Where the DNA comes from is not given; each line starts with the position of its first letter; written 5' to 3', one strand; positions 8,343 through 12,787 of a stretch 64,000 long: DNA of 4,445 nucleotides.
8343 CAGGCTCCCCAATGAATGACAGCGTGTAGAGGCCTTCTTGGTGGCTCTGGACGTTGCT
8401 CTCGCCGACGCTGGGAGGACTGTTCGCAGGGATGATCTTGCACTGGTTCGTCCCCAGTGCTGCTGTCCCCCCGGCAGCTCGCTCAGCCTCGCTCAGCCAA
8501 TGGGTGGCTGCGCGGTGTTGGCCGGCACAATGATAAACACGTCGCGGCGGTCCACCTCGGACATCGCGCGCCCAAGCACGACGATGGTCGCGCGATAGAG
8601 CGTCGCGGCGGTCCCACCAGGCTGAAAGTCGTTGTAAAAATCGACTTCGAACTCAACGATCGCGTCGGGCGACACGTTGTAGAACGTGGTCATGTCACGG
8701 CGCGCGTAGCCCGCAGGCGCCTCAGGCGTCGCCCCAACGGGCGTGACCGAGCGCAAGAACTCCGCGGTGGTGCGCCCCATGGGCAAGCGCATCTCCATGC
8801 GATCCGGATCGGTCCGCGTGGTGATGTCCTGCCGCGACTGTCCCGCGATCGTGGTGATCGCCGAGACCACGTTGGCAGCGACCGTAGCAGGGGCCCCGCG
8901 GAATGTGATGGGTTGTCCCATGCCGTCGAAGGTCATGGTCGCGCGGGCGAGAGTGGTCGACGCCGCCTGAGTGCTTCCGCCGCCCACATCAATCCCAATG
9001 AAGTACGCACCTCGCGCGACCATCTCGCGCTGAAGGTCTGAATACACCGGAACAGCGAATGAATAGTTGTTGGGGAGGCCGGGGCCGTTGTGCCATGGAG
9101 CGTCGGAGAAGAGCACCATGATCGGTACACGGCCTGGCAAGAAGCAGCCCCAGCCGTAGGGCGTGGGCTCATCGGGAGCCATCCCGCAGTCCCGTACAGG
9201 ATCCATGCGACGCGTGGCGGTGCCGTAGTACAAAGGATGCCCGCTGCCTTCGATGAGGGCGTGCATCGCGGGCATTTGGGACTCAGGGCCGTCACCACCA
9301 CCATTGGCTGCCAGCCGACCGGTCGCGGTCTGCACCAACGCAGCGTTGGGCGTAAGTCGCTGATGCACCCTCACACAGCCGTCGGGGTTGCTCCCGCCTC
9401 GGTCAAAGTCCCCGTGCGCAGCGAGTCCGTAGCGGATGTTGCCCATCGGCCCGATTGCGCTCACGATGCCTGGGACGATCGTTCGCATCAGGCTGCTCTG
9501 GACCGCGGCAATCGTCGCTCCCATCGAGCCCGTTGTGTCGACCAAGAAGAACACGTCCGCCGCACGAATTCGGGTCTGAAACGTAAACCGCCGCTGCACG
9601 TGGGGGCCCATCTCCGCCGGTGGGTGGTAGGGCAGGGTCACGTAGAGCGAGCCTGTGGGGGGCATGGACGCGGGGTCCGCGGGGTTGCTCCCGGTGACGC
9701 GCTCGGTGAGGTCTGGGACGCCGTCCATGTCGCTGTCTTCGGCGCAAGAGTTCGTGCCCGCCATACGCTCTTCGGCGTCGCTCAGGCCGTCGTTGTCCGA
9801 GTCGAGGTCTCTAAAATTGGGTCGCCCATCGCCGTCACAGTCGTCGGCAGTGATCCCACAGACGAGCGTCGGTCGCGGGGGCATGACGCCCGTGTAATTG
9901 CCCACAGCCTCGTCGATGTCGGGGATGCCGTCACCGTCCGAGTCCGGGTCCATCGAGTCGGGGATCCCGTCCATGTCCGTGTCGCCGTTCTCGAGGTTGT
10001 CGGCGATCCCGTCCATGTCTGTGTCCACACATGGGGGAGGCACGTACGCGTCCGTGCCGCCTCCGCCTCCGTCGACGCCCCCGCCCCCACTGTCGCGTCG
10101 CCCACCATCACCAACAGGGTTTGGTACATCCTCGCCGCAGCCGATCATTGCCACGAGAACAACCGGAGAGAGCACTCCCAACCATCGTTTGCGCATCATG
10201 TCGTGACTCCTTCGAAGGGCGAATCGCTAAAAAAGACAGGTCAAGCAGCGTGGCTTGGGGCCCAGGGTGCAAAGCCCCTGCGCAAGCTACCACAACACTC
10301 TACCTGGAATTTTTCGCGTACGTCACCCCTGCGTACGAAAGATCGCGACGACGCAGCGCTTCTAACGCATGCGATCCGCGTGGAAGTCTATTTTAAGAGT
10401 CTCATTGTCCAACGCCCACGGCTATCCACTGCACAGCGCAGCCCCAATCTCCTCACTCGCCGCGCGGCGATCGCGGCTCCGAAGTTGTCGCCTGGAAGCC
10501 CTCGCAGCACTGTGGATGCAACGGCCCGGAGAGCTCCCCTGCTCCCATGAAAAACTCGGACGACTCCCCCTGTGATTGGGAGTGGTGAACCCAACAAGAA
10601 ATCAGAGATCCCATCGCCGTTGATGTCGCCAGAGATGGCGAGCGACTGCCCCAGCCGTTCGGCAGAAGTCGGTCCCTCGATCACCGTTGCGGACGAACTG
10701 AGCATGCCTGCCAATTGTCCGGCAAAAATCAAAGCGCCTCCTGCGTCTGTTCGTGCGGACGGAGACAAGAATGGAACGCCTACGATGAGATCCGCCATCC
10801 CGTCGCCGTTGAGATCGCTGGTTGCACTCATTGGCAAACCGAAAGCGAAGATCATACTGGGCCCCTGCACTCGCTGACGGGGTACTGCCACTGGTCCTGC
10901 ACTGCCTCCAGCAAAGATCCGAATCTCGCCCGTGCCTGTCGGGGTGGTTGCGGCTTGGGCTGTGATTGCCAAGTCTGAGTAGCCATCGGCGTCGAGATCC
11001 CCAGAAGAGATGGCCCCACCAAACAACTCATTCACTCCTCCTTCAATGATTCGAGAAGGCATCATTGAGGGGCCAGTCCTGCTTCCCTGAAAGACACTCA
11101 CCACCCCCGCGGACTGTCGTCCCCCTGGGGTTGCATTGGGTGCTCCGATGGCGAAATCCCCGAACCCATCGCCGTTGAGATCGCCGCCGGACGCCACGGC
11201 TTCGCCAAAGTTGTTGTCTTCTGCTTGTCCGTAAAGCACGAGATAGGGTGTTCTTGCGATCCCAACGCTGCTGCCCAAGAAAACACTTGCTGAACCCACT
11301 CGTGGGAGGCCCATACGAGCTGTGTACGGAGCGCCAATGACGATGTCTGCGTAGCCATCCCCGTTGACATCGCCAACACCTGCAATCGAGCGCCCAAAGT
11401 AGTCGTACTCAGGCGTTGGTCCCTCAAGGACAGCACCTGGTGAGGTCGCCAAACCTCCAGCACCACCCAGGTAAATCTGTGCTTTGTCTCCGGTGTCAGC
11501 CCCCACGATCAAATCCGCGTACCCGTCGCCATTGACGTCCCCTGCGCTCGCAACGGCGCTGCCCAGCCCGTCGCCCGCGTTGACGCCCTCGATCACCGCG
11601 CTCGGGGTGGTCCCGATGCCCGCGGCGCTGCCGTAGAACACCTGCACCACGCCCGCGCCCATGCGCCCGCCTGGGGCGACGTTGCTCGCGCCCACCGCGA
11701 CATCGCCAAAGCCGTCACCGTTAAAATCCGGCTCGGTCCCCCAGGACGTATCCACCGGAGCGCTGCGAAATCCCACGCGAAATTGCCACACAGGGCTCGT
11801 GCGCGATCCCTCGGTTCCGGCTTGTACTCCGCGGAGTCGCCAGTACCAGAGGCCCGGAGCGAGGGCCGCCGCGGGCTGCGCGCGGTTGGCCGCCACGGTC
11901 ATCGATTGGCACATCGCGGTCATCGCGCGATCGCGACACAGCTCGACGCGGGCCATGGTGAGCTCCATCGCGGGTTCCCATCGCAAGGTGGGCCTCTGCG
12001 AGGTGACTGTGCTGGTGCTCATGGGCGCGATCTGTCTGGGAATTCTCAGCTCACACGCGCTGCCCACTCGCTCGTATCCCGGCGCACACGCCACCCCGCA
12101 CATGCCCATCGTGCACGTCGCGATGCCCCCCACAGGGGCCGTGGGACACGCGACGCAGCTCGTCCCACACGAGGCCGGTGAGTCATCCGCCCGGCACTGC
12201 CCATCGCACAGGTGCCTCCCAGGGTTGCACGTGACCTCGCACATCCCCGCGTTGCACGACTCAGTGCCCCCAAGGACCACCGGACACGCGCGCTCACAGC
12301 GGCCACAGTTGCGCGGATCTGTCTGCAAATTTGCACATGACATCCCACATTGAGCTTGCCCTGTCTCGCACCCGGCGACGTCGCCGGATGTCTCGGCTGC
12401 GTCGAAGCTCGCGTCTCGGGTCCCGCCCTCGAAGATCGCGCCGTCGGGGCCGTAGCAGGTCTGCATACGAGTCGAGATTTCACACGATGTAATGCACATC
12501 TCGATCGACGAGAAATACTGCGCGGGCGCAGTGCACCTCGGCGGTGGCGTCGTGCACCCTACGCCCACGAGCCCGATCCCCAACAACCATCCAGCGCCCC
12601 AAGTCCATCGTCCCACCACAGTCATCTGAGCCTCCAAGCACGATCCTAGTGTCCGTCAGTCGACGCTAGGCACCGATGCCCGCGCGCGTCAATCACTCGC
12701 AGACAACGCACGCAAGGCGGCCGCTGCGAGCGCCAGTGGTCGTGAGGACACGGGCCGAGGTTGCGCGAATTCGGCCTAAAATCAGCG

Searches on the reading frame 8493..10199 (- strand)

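Call 88: search_protein_families(library=pfam, proteins=[window:8493-10199:-], max_evalue=0.001)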
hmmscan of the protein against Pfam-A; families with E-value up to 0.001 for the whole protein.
window:8493-10199:- (568 aa): 2 families
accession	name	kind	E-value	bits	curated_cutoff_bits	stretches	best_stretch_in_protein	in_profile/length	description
PF18884.5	TSP3_bac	-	7.6e-06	26.1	25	1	133-150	1-18/22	Bacterial TSP3 repeat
PF25106.1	VWA_4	-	0.00047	20.2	27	0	217-239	3-25/169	von Willebrand factor A domain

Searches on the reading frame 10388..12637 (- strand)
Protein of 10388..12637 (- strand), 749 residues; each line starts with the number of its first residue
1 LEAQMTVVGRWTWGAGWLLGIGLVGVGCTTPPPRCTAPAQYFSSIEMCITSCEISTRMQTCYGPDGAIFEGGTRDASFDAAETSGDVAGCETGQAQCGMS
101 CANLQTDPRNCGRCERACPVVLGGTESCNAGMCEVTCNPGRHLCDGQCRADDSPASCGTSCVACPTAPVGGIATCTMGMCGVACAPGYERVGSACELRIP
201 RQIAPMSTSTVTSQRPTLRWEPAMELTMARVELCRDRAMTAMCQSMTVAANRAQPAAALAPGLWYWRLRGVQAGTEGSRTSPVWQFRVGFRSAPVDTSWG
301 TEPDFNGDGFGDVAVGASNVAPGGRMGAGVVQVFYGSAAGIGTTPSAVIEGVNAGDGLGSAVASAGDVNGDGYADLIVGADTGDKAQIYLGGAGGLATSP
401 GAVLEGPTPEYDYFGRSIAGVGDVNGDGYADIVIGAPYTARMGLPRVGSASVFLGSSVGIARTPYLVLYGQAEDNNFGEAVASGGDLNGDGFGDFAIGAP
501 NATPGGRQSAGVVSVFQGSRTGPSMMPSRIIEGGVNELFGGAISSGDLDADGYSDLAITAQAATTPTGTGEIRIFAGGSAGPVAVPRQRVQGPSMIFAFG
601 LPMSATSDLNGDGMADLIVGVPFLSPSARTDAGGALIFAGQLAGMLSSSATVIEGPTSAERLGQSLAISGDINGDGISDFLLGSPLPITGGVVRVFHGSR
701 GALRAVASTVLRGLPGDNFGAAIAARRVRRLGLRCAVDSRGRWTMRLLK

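Call 88: search_protein_families(library=pfam, proteins=[window:10388-12637:-], max_evalue=0.001)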
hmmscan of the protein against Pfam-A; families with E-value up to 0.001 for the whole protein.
window:10388-12637:- (749 aa): 2 families
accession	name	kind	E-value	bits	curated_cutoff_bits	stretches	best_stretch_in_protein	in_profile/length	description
PF01839.29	FG-GAP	-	7.4e-51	169.8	22.1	6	477-516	1-37/37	FG-GAP repeat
PF13517.12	FG-GAP_3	-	5.1e-17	62.7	26.9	3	367-434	1-61/61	FG-GAP-like repeat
